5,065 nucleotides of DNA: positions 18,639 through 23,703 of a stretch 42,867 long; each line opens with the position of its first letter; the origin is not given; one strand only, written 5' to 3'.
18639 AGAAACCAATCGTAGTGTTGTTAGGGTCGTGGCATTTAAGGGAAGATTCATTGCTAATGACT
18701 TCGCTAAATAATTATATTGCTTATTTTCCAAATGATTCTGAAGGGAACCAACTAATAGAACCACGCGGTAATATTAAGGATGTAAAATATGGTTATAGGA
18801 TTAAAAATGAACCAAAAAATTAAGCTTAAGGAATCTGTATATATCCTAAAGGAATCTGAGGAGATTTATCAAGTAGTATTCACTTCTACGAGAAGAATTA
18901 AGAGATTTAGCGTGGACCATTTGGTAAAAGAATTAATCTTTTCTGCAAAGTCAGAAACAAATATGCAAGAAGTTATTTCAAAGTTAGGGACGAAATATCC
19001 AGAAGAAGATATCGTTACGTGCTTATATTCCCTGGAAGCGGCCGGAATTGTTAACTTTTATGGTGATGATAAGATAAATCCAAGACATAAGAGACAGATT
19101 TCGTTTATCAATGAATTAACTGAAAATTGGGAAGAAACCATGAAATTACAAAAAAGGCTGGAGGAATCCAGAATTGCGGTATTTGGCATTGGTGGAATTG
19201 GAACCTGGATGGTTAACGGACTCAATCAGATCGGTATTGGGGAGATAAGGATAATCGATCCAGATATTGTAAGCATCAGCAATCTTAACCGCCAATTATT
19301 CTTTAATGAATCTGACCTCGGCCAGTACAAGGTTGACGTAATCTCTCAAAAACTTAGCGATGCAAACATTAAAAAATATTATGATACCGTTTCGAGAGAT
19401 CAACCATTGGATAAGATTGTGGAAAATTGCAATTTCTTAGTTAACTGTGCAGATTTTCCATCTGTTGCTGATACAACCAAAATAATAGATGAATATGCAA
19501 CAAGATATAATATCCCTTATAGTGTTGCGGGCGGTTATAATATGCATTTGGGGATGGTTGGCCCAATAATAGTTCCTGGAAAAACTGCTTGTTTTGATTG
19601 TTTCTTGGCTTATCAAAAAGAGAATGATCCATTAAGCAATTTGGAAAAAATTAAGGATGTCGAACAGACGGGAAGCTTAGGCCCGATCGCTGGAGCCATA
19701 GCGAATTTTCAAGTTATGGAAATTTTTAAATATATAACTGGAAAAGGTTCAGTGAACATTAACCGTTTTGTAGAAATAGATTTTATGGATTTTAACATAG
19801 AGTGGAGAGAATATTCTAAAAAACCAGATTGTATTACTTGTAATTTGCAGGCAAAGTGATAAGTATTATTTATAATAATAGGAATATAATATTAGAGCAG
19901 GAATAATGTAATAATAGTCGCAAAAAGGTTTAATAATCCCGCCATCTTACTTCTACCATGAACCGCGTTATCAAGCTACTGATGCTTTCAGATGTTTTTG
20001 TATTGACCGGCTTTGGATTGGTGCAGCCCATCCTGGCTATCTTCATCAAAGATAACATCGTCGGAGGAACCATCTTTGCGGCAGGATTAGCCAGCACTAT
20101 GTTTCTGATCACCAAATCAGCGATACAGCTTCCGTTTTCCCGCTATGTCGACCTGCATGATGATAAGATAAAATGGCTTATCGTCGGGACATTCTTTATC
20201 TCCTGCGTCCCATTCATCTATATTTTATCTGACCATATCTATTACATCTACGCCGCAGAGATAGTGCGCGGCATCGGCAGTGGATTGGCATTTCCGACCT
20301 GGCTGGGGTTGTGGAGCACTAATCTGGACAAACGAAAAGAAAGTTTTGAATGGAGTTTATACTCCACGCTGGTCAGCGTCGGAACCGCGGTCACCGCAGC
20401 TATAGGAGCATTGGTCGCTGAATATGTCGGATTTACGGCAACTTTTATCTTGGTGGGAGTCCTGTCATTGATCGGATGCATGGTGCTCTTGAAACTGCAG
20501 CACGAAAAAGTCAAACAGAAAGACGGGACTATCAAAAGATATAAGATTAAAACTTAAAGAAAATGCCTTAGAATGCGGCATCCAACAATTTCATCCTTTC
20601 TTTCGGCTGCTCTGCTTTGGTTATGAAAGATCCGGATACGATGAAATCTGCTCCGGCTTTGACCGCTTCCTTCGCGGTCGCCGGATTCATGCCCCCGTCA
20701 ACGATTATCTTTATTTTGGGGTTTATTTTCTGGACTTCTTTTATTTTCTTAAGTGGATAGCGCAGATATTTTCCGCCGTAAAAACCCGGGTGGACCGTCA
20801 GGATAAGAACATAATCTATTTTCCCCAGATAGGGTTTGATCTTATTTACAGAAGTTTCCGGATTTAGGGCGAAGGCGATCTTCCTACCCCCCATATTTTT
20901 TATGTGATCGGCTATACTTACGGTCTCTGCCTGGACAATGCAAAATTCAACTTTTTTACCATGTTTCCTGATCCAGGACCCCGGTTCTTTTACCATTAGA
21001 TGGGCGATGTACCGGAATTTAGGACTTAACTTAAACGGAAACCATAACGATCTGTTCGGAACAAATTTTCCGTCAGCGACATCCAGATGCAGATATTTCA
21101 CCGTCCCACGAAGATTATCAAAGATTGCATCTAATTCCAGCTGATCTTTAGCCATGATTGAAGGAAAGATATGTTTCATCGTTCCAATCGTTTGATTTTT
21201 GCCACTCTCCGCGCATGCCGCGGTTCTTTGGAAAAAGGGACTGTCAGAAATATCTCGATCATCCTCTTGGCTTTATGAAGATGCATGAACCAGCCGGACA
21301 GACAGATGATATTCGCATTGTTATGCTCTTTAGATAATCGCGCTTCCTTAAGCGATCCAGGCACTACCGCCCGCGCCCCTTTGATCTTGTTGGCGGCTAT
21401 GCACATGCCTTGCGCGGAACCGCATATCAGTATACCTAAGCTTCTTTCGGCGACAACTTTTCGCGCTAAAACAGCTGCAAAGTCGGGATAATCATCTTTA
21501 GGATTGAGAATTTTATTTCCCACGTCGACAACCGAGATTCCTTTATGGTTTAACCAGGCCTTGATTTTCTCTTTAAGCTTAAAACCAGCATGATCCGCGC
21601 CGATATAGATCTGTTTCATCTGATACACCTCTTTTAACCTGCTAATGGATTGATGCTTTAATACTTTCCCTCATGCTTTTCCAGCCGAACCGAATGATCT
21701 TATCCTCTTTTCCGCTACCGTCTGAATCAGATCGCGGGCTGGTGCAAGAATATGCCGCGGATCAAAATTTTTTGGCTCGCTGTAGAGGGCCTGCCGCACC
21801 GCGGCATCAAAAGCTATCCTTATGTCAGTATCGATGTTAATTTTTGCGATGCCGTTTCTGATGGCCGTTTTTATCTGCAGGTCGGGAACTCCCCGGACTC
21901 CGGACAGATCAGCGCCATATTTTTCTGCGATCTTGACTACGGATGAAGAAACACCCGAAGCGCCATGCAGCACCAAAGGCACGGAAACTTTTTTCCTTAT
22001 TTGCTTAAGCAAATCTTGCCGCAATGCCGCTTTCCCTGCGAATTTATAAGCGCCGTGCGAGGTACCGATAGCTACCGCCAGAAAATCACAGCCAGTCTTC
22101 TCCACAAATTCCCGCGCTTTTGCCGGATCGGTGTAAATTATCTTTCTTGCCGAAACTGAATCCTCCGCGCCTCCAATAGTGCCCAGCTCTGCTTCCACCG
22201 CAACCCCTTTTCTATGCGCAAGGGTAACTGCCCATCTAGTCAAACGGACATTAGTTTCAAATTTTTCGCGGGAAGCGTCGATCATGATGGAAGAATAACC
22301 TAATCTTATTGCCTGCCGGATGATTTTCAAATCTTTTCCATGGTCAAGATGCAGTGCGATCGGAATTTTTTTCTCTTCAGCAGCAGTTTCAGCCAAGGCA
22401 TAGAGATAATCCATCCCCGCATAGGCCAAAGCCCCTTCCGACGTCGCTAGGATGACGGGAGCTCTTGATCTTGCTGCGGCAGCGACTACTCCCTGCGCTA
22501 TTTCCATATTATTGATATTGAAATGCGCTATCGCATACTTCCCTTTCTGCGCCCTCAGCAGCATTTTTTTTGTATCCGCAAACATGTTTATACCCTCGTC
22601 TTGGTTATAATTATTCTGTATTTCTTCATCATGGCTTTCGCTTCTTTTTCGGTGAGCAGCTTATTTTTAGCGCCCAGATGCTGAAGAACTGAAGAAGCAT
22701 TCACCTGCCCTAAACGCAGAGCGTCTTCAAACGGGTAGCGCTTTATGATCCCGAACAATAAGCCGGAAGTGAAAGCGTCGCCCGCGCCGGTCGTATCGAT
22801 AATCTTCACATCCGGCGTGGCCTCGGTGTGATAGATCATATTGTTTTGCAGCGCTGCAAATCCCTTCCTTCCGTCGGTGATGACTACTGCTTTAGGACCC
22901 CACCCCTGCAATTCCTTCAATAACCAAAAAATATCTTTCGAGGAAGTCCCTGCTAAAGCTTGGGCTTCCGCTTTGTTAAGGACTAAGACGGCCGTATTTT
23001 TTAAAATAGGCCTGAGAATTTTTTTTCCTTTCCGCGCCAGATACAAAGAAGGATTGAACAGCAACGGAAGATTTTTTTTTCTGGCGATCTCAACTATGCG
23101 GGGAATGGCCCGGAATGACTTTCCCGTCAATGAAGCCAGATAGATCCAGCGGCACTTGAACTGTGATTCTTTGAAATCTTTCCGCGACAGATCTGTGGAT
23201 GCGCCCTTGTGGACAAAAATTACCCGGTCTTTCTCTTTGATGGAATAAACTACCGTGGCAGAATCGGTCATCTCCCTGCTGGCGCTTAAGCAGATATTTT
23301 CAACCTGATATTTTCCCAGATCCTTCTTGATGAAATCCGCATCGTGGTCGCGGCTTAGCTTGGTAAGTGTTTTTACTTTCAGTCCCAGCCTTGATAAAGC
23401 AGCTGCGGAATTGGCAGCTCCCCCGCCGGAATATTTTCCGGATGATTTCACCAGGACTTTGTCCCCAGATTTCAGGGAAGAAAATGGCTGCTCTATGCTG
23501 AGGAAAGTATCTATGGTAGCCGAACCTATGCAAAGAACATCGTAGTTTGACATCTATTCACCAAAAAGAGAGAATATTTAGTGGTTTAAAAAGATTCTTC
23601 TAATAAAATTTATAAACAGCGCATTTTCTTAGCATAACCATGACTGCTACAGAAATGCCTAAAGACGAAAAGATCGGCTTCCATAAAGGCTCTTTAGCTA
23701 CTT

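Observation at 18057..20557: Candidate archaeal peptide-modification (RiPP-like) operon: 51-aa peptide, GExHG/GxxHL protein, RRE-like ThiF/E1 adenylyltransferase and half-MFS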

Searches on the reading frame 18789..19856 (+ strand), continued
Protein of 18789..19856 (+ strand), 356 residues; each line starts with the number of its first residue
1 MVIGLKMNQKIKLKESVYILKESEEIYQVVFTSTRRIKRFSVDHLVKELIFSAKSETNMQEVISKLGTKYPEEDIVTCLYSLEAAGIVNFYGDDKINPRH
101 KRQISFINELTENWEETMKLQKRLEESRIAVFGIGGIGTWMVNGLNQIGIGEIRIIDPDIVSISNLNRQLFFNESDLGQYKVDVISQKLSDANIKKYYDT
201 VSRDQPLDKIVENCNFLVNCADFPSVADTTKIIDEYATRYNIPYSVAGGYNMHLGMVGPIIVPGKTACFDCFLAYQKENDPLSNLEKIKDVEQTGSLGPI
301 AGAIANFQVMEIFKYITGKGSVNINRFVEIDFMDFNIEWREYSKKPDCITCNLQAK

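Call 48: search_solved_structures(query=L037:2453-3385:+, max_evalue=10, show_alignments=2)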
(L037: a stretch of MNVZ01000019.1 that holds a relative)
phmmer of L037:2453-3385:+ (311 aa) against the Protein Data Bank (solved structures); distinct sequences matched with E-value up to 10: 4.
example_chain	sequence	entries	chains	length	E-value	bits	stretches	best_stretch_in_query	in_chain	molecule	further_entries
4r5d_A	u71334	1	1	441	0.003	20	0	231-280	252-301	Leucine rich repeat protein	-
1rp3_A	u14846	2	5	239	0.015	17.7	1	131-205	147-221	RNA polymerase sigma factor SIGMA-28 (FliA) | RNA polymerase sigma factor FliA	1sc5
4r6g_A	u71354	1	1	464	0.044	16.2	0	187-280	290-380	leucine rich repeats DLRR_K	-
2lkl_A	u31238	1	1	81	0.25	13.7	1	248-301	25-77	Erythrocyte membrane protein 1 (PfEMP1)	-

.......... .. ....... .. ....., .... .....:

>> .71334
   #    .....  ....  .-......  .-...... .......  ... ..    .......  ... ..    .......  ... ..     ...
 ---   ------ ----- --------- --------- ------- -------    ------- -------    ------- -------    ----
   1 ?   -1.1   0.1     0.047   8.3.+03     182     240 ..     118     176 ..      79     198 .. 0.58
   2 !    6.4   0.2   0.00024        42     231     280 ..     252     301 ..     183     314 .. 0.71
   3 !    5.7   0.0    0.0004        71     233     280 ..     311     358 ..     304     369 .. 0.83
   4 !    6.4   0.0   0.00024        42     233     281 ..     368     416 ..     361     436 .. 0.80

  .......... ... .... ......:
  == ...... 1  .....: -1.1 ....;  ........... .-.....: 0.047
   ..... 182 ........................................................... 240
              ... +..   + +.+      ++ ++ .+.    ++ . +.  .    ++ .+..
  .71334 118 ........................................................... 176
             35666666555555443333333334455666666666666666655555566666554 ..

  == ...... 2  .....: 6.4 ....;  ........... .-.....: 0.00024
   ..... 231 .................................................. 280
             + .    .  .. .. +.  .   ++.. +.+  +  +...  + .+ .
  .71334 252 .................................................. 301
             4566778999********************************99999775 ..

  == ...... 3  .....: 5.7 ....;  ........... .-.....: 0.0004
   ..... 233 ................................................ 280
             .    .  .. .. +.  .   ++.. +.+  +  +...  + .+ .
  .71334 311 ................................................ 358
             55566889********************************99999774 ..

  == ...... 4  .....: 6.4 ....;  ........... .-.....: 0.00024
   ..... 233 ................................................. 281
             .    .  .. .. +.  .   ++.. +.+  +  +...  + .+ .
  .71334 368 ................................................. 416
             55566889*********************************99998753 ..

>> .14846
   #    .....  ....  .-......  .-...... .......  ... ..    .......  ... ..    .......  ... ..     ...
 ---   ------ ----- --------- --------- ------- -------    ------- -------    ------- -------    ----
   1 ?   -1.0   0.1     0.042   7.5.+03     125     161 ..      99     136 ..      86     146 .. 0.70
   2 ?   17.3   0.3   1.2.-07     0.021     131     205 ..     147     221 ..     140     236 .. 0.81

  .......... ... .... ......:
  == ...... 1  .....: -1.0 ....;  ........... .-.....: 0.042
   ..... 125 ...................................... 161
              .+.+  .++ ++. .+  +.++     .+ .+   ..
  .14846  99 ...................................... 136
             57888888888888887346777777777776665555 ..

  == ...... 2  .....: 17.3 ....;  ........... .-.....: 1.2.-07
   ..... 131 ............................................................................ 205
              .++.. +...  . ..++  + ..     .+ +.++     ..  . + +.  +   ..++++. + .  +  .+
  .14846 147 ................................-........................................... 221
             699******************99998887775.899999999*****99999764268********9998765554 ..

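Call 49: predict_structure(alignment_id=A1)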
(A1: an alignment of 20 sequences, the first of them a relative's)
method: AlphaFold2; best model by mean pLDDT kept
length: 350 residues; sequences in the alignment: 20
mean_pLDDT: 88.2   pTM: 0.84
mean pLDDT of the five models: 88.2, 86.8, 86.8, 86.6, 86.5
residues with pLDDT >= 90: 207; 70-90: 118; 50-70: 24; < 50: 1
segments of 3 or more residues with pLDDT < 50: none
pLDDT, mean of each block of 10 residues (from residue 1): 83 93 86 93 92 92 95 91 77 82 85 93 94 94 96 89 84 96 94 93 96 89 94 95 67 91 92 84 68 82 94 89 78 90 77
secondary structure, 60 per line:
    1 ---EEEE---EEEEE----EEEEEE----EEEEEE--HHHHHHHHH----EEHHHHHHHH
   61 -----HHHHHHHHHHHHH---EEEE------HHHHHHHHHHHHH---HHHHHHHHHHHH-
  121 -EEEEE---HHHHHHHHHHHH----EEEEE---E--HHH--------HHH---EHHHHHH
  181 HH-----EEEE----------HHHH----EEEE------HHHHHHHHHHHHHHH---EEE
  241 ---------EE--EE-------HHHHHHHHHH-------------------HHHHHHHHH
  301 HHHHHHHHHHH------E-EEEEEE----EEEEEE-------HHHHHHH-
elements in order: E4-7 E11-15 E20-25 E30-35 H38-46 H53-60 H66-78 E82-85 H92-104 H108-119 E122-126 H130-141 E146-150 H175-182 E188-191 H202-205 E210-213 H220-234 E238-240 H263-272 H292-311 E320-325 E330-335 H343-349

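Call 52: fold_search(model_id=the predicted structure, library=pdb)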
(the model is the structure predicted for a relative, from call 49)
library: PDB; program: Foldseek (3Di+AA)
matches with E <= 10: 1796; with E <= 0.001: 246
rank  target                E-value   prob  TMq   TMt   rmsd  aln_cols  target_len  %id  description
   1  3h5n_D                4.8e-22  1.00  0.68  0.71   5.6       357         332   21  Crystal structure of E. coli MccB + ATP (released 2009-06-16)
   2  3h9j_B                1.1e-21  1.00  0.67  0.69   5.8       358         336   21  Crystal structure of E. coli MccB + AMPCPP + SeMeT MccA (released 2009-06-16)
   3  3h5r_D                4.1e-21  1.00  0.68  0.71   5.7       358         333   21  Crystal structure of E. coli MccB + Succinimide (released 2009-06-16)
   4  3h5n_A                4.1e-21  1.00  0.68  0.70   5.7       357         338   22  Crystal structure of E. coli MccB + ATP (released 2009-06-16)
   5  3h9j_D                4.9e-21  1.00  0.67  0.70   5.7       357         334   22  Crystal structure of E. coli MccB + AMPCPP + SeMeT MccA (released 2009-06-16)
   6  3h9g_B                4.9e-21  1.00  0.65  0.67   6.1       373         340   20  Crystal structure of E. coli MccB + MccA-N7isoASN (released 2009-06-16)
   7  3h9j_A                6.2e-21  1.00  0.67  0.69   5.8       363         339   21  Crystal structure of E. coli MccB + AMPCPP + SeMeT MccA (released 2009-06-16)
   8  3h5r_B                8.2e-21  1.00  0.66  0.69   5.6       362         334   21  Crystal structure of E. coli MccB + Succinimide (released 2009-06-16)
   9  6om4_B                1.1e-20  1.00  0.66  0.67   6.2       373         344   20  The structure of Microcin C7 biosynthetic enzyme MccB in complex with N-formylated MccA (released 2019-05-22)
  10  3h5a_C                1.2e-20  1.00  0.64  0.63   6.8       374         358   20  Crystal structure of E. coli MccB (released 2009-06-16)
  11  3h5a_A                1.6e-20  1.00  0.64  0.63   6.3       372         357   20  Crystal structure of E. coli MccB (released 2009-06-16)
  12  3h5a_D                2.0e-20  1.00  0.66  0.66   6.4       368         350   21  Crystal structure of E. coli MccB (released 2009-06-16)
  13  3h9g_C                2.2e-20  1.00  0.65  0.66   7.1       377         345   20  Crystal structure of E. coli MccB + MccA-N7isoASN (released 2009-06-16)
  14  3h9g_A                2.3e-20  1.00  0.66  0.67   6.0       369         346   21  Crystal structure of E. coli MccB + MccA-N7isoASN (released 2009-06-16)
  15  3h5r_A                3.3e-20  1.00  0.67  0.69   5.7       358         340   21  Crystal structure of E. coli MccB + Succinimide (released 2009-06-16)
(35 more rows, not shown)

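Call 57: find_related_loci(query=A1, collection=viral_contigs, flank=4000)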
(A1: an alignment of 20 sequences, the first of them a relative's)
Query A1 (350 aa) in viral_contigs; peptide patterns used: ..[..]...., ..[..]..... (x = any residue, [..] = any of these).
47 stretches matched a pattern, but none encodes a relative of the query by tblastn (E <= 1e-3).

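Call 71: search_protein_families(library=ncbifam, proteins=[L037:2453-3385:+, L039:2435-3370:+, L037:3385-4008:+], max_evalue=1)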
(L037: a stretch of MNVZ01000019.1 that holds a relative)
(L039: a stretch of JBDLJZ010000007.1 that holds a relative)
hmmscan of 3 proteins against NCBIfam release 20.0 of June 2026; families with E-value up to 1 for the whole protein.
L037:2453-3385:+ (311 aa): 1 family
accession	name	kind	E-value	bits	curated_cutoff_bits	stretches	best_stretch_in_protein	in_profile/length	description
NF045549.1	GGPPsyn_IdsB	equivalog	0.15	11.1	475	1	97-164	102-170/346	geranylgeranyl diphosphate synthase IdsB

L039:2435-3370:+ (312 aa): 0 families

L037:3385-4008:+ (208 aa): 1 family
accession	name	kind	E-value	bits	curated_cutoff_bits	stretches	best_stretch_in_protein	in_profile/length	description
NF006230.0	PRK08363.1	equivalog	0.011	14.6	534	1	55-120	163-227/398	alanine aminotransferase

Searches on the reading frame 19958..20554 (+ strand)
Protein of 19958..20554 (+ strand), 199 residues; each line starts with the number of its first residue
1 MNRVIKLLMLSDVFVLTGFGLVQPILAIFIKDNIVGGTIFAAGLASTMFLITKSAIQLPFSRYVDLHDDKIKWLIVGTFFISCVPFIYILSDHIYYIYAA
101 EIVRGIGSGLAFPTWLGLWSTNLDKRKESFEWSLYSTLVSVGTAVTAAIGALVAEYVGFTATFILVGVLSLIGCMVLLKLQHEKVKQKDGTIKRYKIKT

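Call 8: search_protein_families(library=pfam, proteins=[window:19958-20554:+], max_evalue=1)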
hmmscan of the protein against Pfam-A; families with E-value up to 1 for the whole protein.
window:19958-20554:+ (199 aa): 5 families
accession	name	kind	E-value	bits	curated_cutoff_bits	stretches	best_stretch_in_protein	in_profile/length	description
PF07690.21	MFS_1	-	1.2e-22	80.8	33.4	1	9-189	2-183/347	Major Facilitator Superfamily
PF05977.19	MFS_3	-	0.00067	18.7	27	1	71-186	75-195/524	Transmembrane secretion effector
PF19752.4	DUF6239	-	0.049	14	27.1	1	4-59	15-69/187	Family of unknown function (DUF6239)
PF01757.29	Acyl_transf_3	-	0.091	12.2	31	1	71-181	153-262/326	Acyltransferase domain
PF00083.30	Sugar_tr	-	0.6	9.4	22.3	0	72-180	77-191/452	Sugar (and other) transporter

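Call 9: search_protein_families(library=ncbifam, proteins=[window:19958-20554:+], max_evalue=1)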
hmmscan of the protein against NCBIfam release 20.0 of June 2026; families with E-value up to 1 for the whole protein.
window:19958-20554:+ (199 aa): 26 families (the best 25 are shown)
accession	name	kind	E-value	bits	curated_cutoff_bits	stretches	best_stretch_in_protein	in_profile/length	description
TIGR00880.1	2_A_01_02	superfamily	3.4e-10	40.2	131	1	47-180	1-137/141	multidrug resistance protein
NF053757.1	BclibactTpBcbE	equivalog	4.7e-07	29.1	600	1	59-178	267-386/394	bacillibactin exporter BcbE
NF012175.1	tet_MFS_L_K_45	equivalog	5.7e-07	28.7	650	1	47-188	42-182/444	Tet(L)/Tet(K)/Tet(45) family tetracycline efflux MFS transporter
TIGR00881.1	2A0104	subfamily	9.9e-06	24.8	407.75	1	43-186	33-176/379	phosphoglycerate transporter protein PgtP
NF008270.1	PRK11043.1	equivalog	1e-05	24.8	430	1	44-188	44-188/382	purine nucleoside transporter PunC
NF008586.0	PRK11551.1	equivalog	1.4e-05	24.3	410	1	97-186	106-195/406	3-(3-hydroxy-phenyl)propionate transporter MhpT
NF012185.0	tet_MFS_L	exception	2.7e-05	23.3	925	1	45-188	54-196/457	tetracycline efflux MFS transporter Tet(L)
TIGR00899.1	2A0120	subfamily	2.8e-05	23.4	522.3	1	88-181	282-374/375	sugar efflux transporter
NF012183.0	tet_MFS_K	exception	3.2e-05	23.1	925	1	47-180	56-188/459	tetracycline efflux MFS transporter Tet(K)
NF033134.0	cmlA_floR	equivalog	8.6e-05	22.1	450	1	47-191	52-196/388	CmlA/FloR family chloramphenicol efflux MFS transporter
TIGR00895.1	2A0115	subfamily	0.00019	20.5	418.55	1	70-185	81-196/398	aromatic acid/H+ symport family MFS transporter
NF011571.1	PRK14995.1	subfamily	0.0002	20.2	701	1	72-172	72-172/493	SmvA family efflux MFS transporter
NF008867.0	PRK11902.1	equivalog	0.0004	19.4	656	1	89-190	312-412/419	muropeptide transporter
NF052222.1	UridTportUriT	equivalog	0.00052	19.1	600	1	23-188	30-192/463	uridine transporter UriT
NF047396.1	MFS_flip_LtaA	equivalog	0.00061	18.9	450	1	22-168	227-375/394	lipoteichoic acid biosynthesis MFS flippase LtaA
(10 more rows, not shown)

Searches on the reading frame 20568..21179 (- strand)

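Call 53: search_protein_families(library=pfam, proteins=[window:20568-21179:-], max_evalue=0.00001)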
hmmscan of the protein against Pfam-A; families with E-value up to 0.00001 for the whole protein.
window:20568-21179:- (203 aa): 1 family
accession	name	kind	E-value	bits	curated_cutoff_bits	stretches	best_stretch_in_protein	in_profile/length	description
PF00834.25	Ribul_P_3_epim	-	3.9e-32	111.7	21.1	1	4-186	2-197/198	Ribulose-phosphate 3 epimerase family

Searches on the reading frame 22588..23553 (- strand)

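Call 53: search_protein_families(library=pfam, proteins=[window:22588-23553:-], max_evalue=0.00001)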
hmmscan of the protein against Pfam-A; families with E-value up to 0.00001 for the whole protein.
window:22588-23553:- (321 aa): 1 family
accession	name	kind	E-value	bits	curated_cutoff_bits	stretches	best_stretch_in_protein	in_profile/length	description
PF00294.29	PfkB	-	2.6e-40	139.1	25.8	1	5-299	3-299/302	pfkB family carbohydrate kinase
